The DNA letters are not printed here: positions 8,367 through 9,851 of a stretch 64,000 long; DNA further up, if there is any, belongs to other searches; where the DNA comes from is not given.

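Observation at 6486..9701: Low-GC two-gene islet: secreted transglutaminase-like protein plus a TPR lipoprotein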

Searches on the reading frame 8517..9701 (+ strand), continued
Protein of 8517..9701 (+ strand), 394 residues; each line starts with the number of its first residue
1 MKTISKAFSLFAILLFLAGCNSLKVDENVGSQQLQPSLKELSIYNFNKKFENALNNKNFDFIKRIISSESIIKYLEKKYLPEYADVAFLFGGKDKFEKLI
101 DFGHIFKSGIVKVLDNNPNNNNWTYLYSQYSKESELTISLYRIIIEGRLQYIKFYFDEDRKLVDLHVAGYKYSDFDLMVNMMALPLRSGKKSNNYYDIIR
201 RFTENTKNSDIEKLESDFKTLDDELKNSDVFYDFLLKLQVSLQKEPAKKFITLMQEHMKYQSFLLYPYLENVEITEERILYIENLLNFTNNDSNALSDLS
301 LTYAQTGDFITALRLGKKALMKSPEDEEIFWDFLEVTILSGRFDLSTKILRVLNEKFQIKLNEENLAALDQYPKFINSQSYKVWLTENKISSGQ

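Call 98: search_protein_families(library=pfam, proteins=[P0146, P0192, P0185, P0172, P0176, P0179, P0189], max_evalue=0.001)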
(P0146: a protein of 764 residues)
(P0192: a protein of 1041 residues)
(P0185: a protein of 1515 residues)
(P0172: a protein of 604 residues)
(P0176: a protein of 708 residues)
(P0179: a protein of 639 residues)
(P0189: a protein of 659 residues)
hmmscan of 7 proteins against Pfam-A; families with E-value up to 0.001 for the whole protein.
P0146 (764 aa): 2 families
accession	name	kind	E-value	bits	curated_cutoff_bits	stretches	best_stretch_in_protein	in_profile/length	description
PF14559.12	TPR_19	-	5.2e-08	33.5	25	0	309-358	4-53/68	Tetratricopeptide repeat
PF13428.12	TPR_14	-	0.00022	22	23.5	0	333-358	4-29/44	Tetratricopeptide repeat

P0192 (1041 aa): 2 families
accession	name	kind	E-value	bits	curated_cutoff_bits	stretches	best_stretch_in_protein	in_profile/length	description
PF12969.12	DUF3857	-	2e-26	93.5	24.6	1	80-241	7-169/170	Domain of Unknown Function with PDB structure (DUF3857)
PF01841.26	Transglut_core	-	0.0006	20.5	23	0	290-361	4-72/108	Transglutaminase-like superfamily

P0185 (1515 aa): 41 families (the best 25 are shown)
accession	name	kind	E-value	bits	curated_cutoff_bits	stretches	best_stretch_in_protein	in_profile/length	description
PF00515.34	TPR_1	-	4.8e-128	412.8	27.8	11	1250-1280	3-33/34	Tetratricopeptide repeat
PF13181.12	TPR_8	-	2.5e-120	383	25.7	10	1250-1280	3-33/34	Tetratricopeptide repeat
PF07719.23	TPR_2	-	6.3e-113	360.2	27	9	1250-1280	3-33/34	Tetratricopeptide repeat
PF13431.12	TPR_17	-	6e-101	322.9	24.4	6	1237-1269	2-34/34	Tetratricopeptide repeat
PF13414.12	TPR_11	-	1.5e-88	290.6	26.8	8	1225-1262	5-42/42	TPR repeat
PF13424.12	TPR_12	-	5.5e-69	228.8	30.1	6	1182-1245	5-76/77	Tetratricopeptide repeat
PF14559.12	TPR_19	-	1.3e-53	179.6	25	4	1229-1288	6-64/68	Tetratricopeptide repeat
PF13432.12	TPR_16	-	2.3e-53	178.6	32.7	5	1220-1278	3-61/65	Tetratricopeptide repeat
PF13428.12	TPR_14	-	7.2e-53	172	23.5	2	1220-1255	7-42/44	Tetratricopeptide repeat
PF13176.12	TPR_7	-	5e-50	163.8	27.9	2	1085-1114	2-31/36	Tetratricopeptide repeat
PF23914.1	TPR_CcmH_CycH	-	6.8e-38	130.4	42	3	1179-1276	49-149/158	Cytochrome c-type biogenesis protein H TPR domain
PF13174.12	TPR_6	-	2.3e-36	122.4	26.3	0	1251-1275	3-27/33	Tetratricopeptide repeat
PF13371.12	TPR_9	-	1.6e-31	108.5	35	3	1220-1281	1-62/73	Tetratricopeptide repeat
PF13374.12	TPR_10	-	1.8e-31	107.7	27.5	0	1184-1211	6-33/42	Tetratricopeptide repeat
PF12895.13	ANAPC3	-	2.4e-29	101.9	27.2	2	1303-1375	10-81/82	Anaphase-promoting complex, cyclosome, subunit 3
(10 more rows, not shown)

P0172 (604 aa): 21 families
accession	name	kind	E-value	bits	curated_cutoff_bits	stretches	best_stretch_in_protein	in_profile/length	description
PF00515.34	TPR_1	-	1.2e-47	158.3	27.8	5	440-473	1-34/34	Tetratricopeptide repeat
PF13181.12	TPR_8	-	7.8e-42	138.3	25.7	5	440-473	1-34/34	Tetratricopeptide repeat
PF13414.12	TPR_11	-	2.2e-38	130.1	26.8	4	413-451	1-39/42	TPR repeat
PF07719.23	TPR_2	-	2.6e-38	127.4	27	5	440-473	1-34/34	Tetratricopeptide repeat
PF13424.12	TPR_12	-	8.9e-32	109.6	30.1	4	409-469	6-74/77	Tetratricopeptide repeat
PF13374.12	TPR_10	-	3.3e-25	87.8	27.5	3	248-277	2-31/42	Tetratricopeptide repeat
PF13431.12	TPR_17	-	5.7e-25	85.9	24.4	3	237-269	2-34/34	Tetratricopeptide repeat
PF14559.12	TPR_19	-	2.9e-24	85.6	25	1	497-559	3-64/68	Tetratricopeptide repeat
PF13176.12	TPR_7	-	9.1e-22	75.7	27.9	0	329-360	1-34/36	Tetratricopeptide repeat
PF13371.12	TPR_9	-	4.9e-21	75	35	1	500-552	10-62/73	Tetratricopeptide repeat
PF13428.12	TPR_14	-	2.3e-19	68.4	23.5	0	522-561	4-43/44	Tetratricopeptide repeat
PF13432.12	TPR_16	-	6.2e-17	62.1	32.7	0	505-547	17-59/65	Tetratricopeptide repeat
PF23914.1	TPR_CcmH_CycH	-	8.3e-15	55.4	42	0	240-358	42-152/158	Cytochrome c-type biogenesis protein H TPR domain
PF13174.12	TPR_6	-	1e-12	48.3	26.3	0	525-546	6-27/33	Tetratricopeptide repeat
PF12895.13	ANAPC3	-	5.6e-11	43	27.2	0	386-465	3-81/82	Anaphase-promoting complex, cyclosome, subunit 3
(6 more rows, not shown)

P0176 (708 aa): 32 families (the best 25 are shown)
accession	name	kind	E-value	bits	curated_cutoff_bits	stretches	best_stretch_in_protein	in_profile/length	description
PF13469.12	Sulfotransfer_3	-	1.1e-39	137.4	27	1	459-650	1-216/216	Sulfotransferase family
PF07719.23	TPR_2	-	1e-34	116.2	27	2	79-110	3-34/34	Tetratricopeptide repeat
PF14559.12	TPR_19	-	3.5e-34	117.4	25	3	19-79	2-63/68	Tetratricopeptide repeat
PF00515.34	TPR_1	-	1e-32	111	27.8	3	111-144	1-34/34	Tetratricopeptide repeat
PF13428.12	TPR_14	-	7.6e-25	85.3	23.5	1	80-119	4-43/44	Tetratricopeptide repeat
PF13181.12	TPR_8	-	1.6e-24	84.3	25.7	2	113-144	3-34/34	Tetratricopeptide repeat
PF13432.12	TPR_16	-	1.4e-23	83.4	32.7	1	84-143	4-63/65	Tetratricopeptide repeat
PF13176.12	TPR_7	-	1.8e-21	74.8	27.9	0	79-107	1-29/36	Tetratricopeptide repeat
PF13431.12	TPR_17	-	7.9e-21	73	24.4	1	99-131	1-33/34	Tetratricopeptide repeat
PF13414.12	TPR_11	-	3.6e-20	71.8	26.8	2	87-124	4-41/42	TPR repeat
PF13174.12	TPR_6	-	1.1e-17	63.8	26.3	1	79-109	2-32/33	Tetratricopeptide repeat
PF23914.1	TPR_CcmH_CycH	-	2.4e-16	60.4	42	2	97-147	36-86/158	Cytochrome c-type biogenesis protein H TPR domain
PF13424.12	TPR_12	-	9.3e-16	58.2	30.1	2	44-104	5-72/77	Tetratricopeptide repeat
PF25064.1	ARM_TT21_5th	-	2e-12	47.9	27.8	0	119-159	9-49/117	TT21 fifth ARM repeats domain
PF00685.33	Sulfotransfer_1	-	3.6e-12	46.7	22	1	457-678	1-214/255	Sulfotransferase domain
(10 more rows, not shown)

P0179 (639 aa): 29 families (the best 25 are shown)
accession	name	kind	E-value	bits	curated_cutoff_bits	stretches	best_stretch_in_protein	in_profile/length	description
PF07719.23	TPR_2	-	9.6e-51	166.2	27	3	417-449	2-34/34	Tetratricopeptide repeat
PF00515.34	TPR_1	-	6.7e-39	130.6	27.8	1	417-446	2-31/34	Tetratricopeptide repeat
PF14559.12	TPR_19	-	2.3e-35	121.2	25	1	157-213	7-63/68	Tetratricopeptide repeat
PF13431.12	TPR_17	-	2.7e-32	108.8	24.4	0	307-331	9-33/34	Tetratricopeptide repeat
PF13181.12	TPR_8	-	2.1e-30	102.7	25.7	0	176-208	2-34/34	Tetratricopeptide repeat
PF13428.12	TPR_14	-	3e-30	102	23.5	0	385-421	4-40/44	Tetratricopeptide repeat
PF13174.12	TPR_6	-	7.9e-29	98.8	26.3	0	107-137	1-31/33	Tetratricopeptide repeat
PF13414.12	TPR_11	-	5.6e-28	96.8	26.8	1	185-223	4-42/42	TPR repeat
PF13432.12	TPR_16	-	4.5e-27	94.6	32.7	0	456-506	3-52/65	Tetratricopeptide repeat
PF23914.1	TPR_CcmH_CycH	-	3.5e-26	92.4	42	1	20-99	64-146/158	Cytochrome c-type biogenesis protein H TPR domain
PF13424.12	TPR_12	-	3e-25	88.6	30.1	1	279-335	5-69/77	Tetratricopeptide repeat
PF12895.13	ANAPC3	-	9.2e-23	80.8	27.2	3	102-166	19-81/82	Anaphase-promoting complex, cyclosome, subunit 3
PF13176.12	TPR_7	-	3.9e-22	76.8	27.9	0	316-347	4-35/36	Tetratricopeptide repeat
PF13371.12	TPR_9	-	1.5e-18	67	35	0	284-349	2-67/73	Tetratricopeptide repeat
PF25064.1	ARM_TT21_5th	-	2e-16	60.8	27.8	1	490-575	7-95/117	TT21 fifth ARM repeats domain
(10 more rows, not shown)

P0189 (659 aa): 18 families
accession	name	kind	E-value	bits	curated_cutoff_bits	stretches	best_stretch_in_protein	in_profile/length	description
PF00515.34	TPR_1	-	8.4e-32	108.1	27.8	3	524-551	3-30/34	Tetratricopeptide repeat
PF13374.12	TPR_10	-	2e-30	104.3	27.5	3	428-460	4-36/42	Tetratricopeptide repeat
PF13424.12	TPR_12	-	3.3e-28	98.1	30.1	4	475-554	4-77/77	Tetratricopeptide repeat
PF07719.23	TPR_2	-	5.5e-22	76.5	27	0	525-551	4-30/34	Tetratricopeptide repeat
PF13181.12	TPR_8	-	1.6e-20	71.9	25.7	0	524-550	3-29/34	Tetratricopeptide repeat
PF13176.12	TPR_7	-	2.9e-18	64.8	27.9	0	525-549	2-26/36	Tetratricopeptide repeat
PF01535.26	PPR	-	6.9e-09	35.8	25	0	571-598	1-28/31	PPR repeat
PF22788.2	COP9_hel_rpt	-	1.6e-08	34.8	27.2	0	576-601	171-196/232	COP9 signalosome complex subunit 3, N-terminal helical repeats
PF13431.12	TPR_17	-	3e-07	30.6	24.4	0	601-630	3-32/34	Tetratricopeptide repeat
PF14559.12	TPR_19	-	2.8e-06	28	25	0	405-451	11-50/68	Tetratricopeptide repeat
PF13428.12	TPR_14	-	3.6e-06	27.6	23.5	0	533-567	5-39/44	Tetratricopeptide repeat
PF22872.1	DUF7018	-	5.9e-06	26.9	27.8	0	539-566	73-98/116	Domain of unknown function (DUF7018)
PF08822.17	DUF1804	-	2.1e-05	25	29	0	420-509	52-140/164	Protein of unknown function (DUF1804)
PF17140.10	DUF5113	-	9.4e-05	22.9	27.1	0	521-556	7-42/161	Domain of unknown function (DUF5113)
PF00213.23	OSCP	-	0.00033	21.2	22.3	0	489-553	14-77/172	ATP synthase delta (OSCP) subunit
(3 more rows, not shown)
